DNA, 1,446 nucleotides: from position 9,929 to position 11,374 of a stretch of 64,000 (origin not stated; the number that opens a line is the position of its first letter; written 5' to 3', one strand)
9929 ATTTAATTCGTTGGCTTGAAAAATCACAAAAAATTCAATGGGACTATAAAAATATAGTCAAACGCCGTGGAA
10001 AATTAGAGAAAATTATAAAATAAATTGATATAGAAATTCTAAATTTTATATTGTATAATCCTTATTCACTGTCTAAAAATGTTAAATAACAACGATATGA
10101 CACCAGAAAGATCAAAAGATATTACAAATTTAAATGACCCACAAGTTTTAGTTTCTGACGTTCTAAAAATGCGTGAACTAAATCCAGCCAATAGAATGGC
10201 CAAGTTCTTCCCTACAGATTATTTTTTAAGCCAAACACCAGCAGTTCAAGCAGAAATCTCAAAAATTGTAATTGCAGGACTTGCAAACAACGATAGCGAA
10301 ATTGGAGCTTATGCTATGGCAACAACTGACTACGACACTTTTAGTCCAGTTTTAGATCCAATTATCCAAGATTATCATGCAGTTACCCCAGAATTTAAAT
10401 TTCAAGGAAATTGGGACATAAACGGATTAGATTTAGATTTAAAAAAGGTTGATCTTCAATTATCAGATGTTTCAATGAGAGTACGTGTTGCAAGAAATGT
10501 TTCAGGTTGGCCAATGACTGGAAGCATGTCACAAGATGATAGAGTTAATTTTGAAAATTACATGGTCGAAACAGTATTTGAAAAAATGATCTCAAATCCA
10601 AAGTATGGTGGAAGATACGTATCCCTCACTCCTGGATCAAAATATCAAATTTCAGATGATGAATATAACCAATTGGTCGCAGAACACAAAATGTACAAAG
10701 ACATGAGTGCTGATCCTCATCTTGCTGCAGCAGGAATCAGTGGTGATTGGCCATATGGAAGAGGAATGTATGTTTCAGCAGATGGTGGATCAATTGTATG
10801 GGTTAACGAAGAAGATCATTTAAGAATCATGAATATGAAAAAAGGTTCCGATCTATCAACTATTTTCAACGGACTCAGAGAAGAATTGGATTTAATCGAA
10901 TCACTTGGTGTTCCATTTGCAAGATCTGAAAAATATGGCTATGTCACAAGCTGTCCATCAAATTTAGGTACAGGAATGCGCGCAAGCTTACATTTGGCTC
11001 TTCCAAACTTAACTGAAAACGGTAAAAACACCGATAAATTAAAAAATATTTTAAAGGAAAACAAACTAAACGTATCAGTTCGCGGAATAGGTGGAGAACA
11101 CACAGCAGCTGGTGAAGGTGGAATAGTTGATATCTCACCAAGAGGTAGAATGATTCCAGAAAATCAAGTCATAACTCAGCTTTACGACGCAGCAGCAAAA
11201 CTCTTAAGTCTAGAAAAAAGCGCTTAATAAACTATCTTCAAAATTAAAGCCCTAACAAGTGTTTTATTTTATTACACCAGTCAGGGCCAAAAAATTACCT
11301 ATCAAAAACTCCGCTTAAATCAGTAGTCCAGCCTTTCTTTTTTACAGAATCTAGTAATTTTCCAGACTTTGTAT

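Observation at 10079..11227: Eukaryote-type arginine (phosphagen) kinase in a bacterial genome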

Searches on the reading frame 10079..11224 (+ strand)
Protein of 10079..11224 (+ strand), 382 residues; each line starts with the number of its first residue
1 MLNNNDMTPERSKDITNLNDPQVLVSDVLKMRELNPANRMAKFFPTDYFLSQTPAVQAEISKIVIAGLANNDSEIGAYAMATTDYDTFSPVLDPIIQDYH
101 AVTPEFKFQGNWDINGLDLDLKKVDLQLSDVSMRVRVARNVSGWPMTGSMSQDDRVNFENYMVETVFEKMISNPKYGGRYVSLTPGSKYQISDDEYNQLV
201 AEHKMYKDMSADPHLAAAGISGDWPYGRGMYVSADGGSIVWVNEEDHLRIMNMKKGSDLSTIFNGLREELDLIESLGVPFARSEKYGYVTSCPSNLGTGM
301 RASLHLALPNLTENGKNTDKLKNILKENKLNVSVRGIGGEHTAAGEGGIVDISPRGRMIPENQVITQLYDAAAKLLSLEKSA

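Call 3: search_protein_families(library=pfam, proteins=[window:10079-11224:+], max_evalue=0.01)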
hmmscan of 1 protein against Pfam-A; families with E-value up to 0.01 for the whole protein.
window:10079-11224:+ (382 aa): 3 families
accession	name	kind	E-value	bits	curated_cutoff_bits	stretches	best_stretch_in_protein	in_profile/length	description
PF00217.24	ATP-gua_Ptrans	-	1.7e-48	165.1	22.4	1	163-381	6-202/203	ATP:guanido phosphotransferase, C-terminal catalytic domain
PF02807.20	ATP-gua_PtransN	-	5.1e-07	30.5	25.7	1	55-97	25-67/67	ATP:guanido phosphotransferase, N-terminal domain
PF03793.24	PASTA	-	0.0046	17.3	23.2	0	308-366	3-59/64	PASTA domain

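Call 4: search_protein_families(library=ncbifam, proteins=[window:10079-11224:+], max_evalue=0.01)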
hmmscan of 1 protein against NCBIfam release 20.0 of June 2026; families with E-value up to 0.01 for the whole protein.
window:10079-11224:+ (382 aa): 6 families
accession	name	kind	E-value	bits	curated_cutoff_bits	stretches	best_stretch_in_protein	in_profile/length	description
NF002194.0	PRK01059.1-4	equivalog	5.1e-31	108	385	1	131-381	16-244/345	protein arginine kinase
NF053707.1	PrArgKinMcsBBac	equivalog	8.4e-27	94.3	500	1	131-382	26-255/347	protein-arginine kinase McsB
NF002193.0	PRK01059.1-3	equivalog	3.7e-18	65.8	471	1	230-370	96-232/335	protein arginine kinase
NF002192.0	PRK01059.1-2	equivalog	3e-13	49.6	679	1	211-343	76-203/340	protein arginine kinase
NF002191.0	PRK01059.1-1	equivalog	1.4e-12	47.4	381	1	227-382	100-251/358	protein arginine kinase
NF003127.0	PRK04046.1-3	equivalog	0.005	16.6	333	0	303-346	65-107/227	translation initiation factor IF-6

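Call 5: search_solved_structures(query=window:10079-11224:+, show_alignments=2)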
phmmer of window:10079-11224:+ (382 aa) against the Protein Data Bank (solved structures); distinct sequences matched with E-value up to 0.001: 55.
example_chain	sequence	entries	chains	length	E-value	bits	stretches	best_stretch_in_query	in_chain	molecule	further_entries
4rf6_A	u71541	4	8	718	3.5e-104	351.9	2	58-382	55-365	Arginine kinase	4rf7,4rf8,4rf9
4wo8_A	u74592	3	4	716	2.8e-85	289.7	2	67-381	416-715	Taurocyamine kinase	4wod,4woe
7ews_A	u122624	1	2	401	2.8e-76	260.1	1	56-381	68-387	arginine kinase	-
1rl9_A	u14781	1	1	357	1.1e-51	179.2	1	52-382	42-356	Arginine kinase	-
1p52_A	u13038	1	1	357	2.7e-51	177.9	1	52-382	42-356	Arginine kinase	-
1bg0_A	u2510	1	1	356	6.7e-51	176.6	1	52-382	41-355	ARGININE KINASE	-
1m15_A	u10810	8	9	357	6.8e-51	176.6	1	52-382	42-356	arginine kinase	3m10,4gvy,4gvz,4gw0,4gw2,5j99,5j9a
1p50_A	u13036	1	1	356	1.8e-50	175.2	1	52-382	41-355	Arginine kinase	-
4bg4_B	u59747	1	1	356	2.9e-50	174.5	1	52-381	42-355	ARGININE KINASE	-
5u8e_A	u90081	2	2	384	3.1e-50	174.4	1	52-382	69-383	arginine kinase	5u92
4bg4_A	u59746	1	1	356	5.3e-50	173.6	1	54-381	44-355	ARGININE KINASE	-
4bhl_A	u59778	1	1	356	5.4e-50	173.6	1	54-381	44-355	ARGININE KINASE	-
1sd0_A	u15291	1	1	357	1.7e-49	172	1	52-382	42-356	Arginine kinase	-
4am1_A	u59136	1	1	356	6.8e-49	170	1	54-381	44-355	ARGININE KINASE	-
5zhq_A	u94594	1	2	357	2.9e-47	164.6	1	53-381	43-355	Arginine kinase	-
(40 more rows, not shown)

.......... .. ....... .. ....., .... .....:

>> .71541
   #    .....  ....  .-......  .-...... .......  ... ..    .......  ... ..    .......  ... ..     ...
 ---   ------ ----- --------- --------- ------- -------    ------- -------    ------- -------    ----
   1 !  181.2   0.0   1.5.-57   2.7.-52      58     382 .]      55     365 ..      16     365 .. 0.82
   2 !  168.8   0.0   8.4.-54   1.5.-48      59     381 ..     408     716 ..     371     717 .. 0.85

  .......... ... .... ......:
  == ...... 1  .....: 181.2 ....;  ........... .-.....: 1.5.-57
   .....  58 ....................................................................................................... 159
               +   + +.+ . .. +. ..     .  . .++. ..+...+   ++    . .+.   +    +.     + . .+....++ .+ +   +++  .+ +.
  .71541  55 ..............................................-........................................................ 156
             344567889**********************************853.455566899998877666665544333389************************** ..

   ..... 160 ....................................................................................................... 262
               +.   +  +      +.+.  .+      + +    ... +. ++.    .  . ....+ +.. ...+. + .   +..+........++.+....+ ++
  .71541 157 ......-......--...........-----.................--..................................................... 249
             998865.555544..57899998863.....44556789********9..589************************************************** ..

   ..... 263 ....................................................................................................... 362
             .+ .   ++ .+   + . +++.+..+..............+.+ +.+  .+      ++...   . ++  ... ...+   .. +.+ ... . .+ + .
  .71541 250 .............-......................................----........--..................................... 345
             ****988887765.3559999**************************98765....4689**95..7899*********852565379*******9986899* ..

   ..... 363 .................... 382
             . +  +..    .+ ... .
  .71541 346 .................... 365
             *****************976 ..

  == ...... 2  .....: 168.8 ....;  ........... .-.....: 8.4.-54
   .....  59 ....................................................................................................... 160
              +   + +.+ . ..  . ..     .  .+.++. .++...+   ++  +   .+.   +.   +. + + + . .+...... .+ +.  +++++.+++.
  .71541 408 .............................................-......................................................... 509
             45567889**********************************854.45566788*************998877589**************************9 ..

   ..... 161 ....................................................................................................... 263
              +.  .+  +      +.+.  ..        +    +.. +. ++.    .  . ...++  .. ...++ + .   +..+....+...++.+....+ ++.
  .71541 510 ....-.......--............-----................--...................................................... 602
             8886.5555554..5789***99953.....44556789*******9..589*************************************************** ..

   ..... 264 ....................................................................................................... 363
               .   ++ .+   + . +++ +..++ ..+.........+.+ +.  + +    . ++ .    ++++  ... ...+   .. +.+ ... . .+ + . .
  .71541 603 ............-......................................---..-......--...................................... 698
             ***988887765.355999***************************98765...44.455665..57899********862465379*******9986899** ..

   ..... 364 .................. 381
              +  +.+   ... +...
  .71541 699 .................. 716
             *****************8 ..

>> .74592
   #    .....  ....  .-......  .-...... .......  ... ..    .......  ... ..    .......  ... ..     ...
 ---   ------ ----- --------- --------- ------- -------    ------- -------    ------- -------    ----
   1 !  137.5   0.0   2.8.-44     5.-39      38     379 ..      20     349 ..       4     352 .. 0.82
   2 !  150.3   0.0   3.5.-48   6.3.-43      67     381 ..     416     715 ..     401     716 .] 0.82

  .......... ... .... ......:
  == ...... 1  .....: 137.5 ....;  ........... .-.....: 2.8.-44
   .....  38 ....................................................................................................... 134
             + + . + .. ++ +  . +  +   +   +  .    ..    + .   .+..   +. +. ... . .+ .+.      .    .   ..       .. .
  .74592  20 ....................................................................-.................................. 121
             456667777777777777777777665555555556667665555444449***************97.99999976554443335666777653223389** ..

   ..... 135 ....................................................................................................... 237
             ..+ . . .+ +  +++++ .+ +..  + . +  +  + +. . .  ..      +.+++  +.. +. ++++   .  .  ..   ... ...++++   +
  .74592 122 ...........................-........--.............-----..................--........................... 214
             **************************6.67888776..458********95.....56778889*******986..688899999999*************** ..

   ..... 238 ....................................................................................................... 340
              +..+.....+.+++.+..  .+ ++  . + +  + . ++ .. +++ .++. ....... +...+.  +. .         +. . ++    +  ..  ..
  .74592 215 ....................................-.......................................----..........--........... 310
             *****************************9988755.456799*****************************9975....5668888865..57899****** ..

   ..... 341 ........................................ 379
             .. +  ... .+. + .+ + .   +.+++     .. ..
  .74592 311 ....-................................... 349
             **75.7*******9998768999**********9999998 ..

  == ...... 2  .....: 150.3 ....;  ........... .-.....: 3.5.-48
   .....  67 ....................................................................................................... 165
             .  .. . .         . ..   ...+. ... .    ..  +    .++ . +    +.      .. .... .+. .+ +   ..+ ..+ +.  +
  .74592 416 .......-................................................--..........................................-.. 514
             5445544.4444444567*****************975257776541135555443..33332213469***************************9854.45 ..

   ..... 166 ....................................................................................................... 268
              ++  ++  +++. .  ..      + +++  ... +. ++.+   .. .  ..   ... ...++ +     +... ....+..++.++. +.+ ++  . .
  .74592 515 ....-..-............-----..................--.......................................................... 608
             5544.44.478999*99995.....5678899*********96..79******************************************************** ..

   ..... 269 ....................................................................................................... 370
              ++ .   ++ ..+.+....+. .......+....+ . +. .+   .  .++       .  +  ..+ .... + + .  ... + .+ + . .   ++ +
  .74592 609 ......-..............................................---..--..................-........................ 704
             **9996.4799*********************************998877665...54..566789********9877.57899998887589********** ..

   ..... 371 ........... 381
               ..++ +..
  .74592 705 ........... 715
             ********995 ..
